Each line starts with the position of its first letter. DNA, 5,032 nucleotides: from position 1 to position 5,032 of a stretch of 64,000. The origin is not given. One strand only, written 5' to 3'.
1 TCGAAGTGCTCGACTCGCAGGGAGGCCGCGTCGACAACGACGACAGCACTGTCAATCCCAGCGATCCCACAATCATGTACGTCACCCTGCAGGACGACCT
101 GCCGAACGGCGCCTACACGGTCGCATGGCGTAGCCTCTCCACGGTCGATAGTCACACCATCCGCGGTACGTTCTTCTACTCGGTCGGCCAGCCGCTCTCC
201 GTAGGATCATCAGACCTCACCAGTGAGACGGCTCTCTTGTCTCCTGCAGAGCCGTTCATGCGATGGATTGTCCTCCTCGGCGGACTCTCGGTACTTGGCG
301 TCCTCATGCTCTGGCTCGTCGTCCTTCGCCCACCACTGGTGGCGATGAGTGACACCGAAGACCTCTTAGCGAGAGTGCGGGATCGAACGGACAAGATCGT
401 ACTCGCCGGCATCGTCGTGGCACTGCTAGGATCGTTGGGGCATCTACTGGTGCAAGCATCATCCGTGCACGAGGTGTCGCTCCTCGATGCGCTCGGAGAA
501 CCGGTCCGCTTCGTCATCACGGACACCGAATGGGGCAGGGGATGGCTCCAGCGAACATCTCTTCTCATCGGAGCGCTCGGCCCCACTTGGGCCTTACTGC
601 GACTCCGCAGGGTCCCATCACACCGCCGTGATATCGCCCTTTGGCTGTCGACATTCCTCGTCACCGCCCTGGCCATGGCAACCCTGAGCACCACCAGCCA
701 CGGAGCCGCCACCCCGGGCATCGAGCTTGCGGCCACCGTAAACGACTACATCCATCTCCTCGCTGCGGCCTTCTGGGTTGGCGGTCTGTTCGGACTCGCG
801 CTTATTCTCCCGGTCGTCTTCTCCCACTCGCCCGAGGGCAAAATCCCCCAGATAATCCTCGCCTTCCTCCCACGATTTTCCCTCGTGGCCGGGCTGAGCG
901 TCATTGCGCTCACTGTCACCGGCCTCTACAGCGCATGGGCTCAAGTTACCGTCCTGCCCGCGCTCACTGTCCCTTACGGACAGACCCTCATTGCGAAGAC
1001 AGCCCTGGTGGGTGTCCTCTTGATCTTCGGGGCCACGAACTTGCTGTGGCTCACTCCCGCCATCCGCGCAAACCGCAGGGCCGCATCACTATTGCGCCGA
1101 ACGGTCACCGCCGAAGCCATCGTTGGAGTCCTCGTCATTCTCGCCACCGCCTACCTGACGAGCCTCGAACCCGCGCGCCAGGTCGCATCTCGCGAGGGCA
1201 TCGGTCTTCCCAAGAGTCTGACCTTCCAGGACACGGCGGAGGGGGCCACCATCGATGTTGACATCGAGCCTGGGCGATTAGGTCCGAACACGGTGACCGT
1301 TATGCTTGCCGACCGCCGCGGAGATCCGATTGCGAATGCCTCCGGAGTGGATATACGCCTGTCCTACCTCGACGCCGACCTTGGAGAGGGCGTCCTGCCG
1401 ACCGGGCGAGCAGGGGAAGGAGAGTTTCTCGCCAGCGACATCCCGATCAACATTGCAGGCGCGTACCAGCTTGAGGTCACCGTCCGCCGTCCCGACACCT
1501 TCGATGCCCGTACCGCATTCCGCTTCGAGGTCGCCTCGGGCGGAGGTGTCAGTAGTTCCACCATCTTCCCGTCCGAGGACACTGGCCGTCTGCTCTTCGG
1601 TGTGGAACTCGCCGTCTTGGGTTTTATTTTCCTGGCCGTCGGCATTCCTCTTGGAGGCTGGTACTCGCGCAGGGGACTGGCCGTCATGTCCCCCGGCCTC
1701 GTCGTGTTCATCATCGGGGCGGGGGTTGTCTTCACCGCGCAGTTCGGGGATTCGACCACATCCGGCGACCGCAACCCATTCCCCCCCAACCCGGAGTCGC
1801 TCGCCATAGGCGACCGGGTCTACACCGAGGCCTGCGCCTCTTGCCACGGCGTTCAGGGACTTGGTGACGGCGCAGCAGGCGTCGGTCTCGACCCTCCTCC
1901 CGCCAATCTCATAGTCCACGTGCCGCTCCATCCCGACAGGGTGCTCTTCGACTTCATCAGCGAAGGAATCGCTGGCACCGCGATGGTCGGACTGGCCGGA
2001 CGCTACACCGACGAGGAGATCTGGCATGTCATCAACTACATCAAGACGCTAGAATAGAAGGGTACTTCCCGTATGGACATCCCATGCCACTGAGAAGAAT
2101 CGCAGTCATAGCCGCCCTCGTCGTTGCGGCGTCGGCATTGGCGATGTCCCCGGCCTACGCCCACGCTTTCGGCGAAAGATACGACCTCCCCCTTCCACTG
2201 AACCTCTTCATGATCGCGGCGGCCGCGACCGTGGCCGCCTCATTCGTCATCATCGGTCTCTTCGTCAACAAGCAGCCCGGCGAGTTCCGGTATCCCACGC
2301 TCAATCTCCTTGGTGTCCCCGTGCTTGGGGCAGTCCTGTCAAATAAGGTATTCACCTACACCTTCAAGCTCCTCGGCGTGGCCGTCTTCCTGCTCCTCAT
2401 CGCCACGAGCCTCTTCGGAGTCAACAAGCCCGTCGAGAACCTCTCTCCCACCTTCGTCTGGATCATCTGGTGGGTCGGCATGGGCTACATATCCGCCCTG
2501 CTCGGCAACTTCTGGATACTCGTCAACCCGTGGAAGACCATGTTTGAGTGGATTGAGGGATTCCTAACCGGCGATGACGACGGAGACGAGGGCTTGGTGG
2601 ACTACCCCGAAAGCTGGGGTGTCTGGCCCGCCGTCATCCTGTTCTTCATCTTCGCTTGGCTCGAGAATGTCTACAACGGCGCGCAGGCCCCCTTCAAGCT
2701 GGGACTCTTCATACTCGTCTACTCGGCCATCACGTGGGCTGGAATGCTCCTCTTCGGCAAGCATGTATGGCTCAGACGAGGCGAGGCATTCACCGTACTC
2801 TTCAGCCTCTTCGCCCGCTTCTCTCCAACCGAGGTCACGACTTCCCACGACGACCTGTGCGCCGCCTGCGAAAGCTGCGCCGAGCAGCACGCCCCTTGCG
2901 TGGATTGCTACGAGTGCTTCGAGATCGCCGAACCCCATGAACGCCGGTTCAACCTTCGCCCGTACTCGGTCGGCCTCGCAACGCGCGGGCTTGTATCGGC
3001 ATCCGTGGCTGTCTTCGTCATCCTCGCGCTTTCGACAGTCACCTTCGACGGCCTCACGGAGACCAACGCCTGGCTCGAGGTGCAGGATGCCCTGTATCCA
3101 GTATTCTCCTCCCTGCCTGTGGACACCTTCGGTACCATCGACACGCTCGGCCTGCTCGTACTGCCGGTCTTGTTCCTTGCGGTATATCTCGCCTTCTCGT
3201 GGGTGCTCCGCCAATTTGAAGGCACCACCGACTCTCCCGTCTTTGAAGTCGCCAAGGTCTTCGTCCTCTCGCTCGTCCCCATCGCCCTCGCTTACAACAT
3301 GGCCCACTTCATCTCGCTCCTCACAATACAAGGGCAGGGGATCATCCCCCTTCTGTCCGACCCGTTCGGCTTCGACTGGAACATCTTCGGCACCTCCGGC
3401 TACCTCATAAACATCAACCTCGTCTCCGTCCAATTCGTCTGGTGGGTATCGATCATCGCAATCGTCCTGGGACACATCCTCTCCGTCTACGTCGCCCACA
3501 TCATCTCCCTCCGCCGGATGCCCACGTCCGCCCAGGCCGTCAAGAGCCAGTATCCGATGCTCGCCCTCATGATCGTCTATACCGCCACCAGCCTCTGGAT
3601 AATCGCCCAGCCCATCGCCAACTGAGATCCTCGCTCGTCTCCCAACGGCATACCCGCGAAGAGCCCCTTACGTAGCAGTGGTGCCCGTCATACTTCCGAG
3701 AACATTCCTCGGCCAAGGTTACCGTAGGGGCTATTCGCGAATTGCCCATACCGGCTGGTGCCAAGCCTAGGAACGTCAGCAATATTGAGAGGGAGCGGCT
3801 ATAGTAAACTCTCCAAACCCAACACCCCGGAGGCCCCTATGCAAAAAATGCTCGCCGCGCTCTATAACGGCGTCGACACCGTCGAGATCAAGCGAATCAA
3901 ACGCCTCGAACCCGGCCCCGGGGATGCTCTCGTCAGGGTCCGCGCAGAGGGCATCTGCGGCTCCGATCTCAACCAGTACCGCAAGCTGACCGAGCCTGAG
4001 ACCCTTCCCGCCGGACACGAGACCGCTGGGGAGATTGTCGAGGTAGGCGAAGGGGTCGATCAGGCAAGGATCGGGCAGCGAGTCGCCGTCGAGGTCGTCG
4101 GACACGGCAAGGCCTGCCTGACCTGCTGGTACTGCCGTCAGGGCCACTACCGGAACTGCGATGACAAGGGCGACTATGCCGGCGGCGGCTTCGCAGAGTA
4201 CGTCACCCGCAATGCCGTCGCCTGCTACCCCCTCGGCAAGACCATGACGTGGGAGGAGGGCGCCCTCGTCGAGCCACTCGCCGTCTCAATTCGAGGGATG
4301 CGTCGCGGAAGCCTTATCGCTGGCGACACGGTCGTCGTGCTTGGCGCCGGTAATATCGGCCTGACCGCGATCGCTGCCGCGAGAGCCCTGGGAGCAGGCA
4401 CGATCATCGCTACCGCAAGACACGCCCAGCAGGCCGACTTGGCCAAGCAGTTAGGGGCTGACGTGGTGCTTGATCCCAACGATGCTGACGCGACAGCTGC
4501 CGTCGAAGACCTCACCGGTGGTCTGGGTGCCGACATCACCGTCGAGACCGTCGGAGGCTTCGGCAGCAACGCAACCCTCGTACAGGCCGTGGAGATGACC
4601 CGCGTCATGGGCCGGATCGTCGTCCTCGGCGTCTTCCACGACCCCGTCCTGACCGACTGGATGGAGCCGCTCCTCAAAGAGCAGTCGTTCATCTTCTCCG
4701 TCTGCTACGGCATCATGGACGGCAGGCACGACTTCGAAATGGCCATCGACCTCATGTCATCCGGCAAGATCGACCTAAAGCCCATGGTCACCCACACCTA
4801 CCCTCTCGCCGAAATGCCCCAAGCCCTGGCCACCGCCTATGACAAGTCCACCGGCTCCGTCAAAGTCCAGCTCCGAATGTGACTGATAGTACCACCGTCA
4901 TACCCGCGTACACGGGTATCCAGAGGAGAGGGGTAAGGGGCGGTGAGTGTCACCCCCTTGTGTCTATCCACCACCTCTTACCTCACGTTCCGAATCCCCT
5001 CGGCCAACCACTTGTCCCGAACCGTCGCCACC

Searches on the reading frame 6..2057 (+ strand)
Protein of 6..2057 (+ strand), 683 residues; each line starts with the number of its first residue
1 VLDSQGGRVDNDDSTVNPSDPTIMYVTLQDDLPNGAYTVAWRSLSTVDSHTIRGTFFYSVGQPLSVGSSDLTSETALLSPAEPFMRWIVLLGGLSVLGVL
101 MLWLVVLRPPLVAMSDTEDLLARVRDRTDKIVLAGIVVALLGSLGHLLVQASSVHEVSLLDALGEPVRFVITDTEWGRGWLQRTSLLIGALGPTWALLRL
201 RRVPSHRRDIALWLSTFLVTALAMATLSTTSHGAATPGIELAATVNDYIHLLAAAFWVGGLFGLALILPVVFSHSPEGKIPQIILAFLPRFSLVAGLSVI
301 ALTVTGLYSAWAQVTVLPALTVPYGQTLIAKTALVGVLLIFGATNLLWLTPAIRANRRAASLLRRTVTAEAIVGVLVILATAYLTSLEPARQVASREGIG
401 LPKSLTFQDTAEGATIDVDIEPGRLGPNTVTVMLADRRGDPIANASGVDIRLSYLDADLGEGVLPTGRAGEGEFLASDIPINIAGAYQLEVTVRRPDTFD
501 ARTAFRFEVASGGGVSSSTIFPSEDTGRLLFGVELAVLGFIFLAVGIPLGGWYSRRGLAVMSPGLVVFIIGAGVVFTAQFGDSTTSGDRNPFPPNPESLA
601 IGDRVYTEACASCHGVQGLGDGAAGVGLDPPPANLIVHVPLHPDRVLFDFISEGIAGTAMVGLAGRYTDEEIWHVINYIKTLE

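Call 51: search_protein_families(library=pfam, proteins=[window:6-2057:+], max_evalue=0.00001)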
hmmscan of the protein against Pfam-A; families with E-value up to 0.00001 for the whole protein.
window:6-2057:+ (683 aa): 4 families
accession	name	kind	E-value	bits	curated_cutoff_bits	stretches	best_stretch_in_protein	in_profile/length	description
PF05425.18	CopD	-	9e-19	68.2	32.1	1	286-384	2-105/105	Copper resistance protein D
PF13442.11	Cytochrome_CBB3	-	6.2e-10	39.7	27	1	599-679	3-68/68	Cytochrome C oxidase, cbb3-type, subunit III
PF00034.26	Cytochrom_C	-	1.2e-09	39.8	21.3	1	600-682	2-89/90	Cytochrome c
PF04234.18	CopC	-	6.4e-07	30.7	23.3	1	16-60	50-92/92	CopC domain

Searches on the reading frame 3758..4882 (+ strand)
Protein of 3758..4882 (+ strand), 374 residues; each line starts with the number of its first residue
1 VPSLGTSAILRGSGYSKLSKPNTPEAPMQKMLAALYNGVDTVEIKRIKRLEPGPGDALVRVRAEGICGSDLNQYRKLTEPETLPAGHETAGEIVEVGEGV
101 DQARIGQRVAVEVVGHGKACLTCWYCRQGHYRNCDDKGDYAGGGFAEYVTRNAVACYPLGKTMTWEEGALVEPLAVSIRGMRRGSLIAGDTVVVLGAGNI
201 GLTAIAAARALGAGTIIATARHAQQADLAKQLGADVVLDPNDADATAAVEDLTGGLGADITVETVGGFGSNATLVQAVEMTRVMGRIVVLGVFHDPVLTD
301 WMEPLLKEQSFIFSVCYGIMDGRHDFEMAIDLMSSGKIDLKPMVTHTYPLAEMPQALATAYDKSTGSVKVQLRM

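Call 51: search_protein_families(library=pfam, proteins=[window:3758-4882:+], max_evalue=0.00001)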
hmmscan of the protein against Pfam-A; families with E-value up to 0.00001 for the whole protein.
window:3758-4882:+ (374 aa): 4 families
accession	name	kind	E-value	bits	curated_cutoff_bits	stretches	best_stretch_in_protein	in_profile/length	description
PF00107.32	ADH_zinc_N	-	7.5e-28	97.5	31.8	1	200-334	2-128/129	Zinc-binding dehydrogenase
PF08240.17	ADH_N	-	3.5e-24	85.5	23.5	1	53-159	1-102/104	Alcohol dehydrogenase GroES-like domain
PF13602.12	ADH_zinc_N_2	-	6.8e-11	43.7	27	1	232-358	1-121/134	Zinc-binding dehydrogenase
PF16912.11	Glu_dehyd_C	-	9.8e-10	38.7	34.9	1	168-372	4-209/211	Glucose dehydrogenase C-terminus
